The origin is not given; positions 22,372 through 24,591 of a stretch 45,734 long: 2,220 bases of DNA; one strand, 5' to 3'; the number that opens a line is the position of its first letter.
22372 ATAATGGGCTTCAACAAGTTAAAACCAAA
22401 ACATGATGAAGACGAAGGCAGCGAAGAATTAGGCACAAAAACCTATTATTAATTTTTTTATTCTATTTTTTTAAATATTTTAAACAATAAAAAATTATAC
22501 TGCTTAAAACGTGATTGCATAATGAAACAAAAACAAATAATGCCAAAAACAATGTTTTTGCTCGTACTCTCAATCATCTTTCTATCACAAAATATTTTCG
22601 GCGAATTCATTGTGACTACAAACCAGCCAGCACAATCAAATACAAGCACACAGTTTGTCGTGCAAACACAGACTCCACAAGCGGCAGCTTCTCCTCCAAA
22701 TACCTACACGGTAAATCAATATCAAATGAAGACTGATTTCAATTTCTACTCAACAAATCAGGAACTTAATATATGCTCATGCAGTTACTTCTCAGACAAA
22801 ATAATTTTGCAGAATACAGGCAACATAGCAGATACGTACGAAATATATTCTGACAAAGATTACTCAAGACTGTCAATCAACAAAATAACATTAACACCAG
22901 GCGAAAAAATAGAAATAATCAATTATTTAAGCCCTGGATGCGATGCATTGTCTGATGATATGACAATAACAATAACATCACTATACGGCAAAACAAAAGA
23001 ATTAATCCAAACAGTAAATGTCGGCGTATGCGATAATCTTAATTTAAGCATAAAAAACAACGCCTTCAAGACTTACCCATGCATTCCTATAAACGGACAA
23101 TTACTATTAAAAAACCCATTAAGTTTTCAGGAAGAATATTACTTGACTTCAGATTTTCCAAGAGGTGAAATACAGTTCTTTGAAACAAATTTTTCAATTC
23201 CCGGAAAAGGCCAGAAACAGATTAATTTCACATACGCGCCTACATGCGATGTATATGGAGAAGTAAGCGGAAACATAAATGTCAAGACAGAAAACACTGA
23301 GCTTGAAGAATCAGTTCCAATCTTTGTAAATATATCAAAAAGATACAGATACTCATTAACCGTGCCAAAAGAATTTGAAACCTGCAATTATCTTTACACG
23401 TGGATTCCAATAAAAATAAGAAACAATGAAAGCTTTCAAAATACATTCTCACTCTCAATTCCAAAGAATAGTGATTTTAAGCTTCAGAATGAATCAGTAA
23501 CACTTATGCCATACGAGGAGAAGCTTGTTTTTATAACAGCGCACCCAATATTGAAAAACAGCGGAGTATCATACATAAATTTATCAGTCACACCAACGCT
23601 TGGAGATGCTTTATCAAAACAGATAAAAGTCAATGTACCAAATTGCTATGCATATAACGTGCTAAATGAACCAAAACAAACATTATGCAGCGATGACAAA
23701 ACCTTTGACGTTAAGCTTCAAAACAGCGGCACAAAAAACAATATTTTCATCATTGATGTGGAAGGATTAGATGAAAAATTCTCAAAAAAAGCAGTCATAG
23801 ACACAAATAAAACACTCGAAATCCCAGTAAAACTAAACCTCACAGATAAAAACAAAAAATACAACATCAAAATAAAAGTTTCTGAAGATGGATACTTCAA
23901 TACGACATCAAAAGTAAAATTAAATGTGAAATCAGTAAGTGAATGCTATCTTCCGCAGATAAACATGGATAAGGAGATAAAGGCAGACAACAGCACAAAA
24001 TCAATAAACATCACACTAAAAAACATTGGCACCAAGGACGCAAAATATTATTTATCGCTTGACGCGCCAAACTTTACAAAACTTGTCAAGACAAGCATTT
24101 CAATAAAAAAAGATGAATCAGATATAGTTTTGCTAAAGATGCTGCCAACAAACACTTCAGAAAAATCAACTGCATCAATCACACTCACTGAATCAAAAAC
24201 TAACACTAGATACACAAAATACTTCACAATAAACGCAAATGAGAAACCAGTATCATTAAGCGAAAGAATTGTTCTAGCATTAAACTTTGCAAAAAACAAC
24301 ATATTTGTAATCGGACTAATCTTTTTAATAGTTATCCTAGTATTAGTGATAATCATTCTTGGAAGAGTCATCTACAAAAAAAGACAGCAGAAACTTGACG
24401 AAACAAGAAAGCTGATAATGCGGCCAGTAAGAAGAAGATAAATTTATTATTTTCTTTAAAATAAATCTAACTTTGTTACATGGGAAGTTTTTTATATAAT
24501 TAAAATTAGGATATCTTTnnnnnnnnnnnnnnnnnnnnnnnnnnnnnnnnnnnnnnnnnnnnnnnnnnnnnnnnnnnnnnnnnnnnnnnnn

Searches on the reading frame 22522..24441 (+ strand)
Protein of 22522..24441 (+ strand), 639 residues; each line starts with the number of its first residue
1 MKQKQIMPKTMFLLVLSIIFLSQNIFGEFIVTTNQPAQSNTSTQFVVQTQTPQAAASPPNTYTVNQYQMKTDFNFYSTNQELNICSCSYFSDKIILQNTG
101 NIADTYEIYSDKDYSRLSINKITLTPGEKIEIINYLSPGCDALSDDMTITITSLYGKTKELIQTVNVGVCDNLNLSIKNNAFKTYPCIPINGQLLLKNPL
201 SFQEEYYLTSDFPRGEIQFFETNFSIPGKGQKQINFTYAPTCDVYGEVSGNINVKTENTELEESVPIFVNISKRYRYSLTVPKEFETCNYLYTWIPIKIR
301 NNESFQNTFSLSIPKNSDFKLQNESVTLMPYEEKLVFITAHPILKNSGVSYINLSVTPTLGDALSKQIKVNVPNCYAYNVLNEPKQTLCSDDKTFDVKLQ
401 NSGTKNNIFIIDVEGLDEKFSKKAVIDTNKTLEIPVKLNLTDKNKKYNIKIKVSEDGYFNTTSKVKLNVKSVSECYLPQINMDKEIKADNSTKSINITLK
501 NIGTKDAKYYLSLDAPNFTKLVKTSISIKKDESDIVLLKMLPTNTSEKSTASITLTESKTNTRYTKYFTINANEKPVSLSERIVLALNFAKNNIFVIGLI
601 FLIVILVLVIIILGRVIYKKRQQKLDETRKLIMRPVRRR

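Call 11: search_protein_families(library=pfam, proteins=[window:22522-24441:+], max_evalue=0.01)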
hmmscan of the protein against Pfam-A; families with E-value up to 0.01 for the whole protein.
window:22522-24441:+ (639 aa): 3 families
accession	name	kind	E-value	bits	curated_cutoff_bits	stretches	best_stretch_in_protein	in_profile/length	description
PF06024.17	Orf78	-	0.00048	20.8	29.4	1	556-628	37-97/101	Orf78 (ac78)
PF24507.1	Ig_CFAP65_4th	-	0.0005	20.9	27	0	297-342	2-48/76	CFAP65, fourth Ig-like domain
PF12911.12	OppC_N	-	0.0021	18.4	23.9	1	588-625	9-46/53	N-terminal TM domain of oligopeptide transport permease C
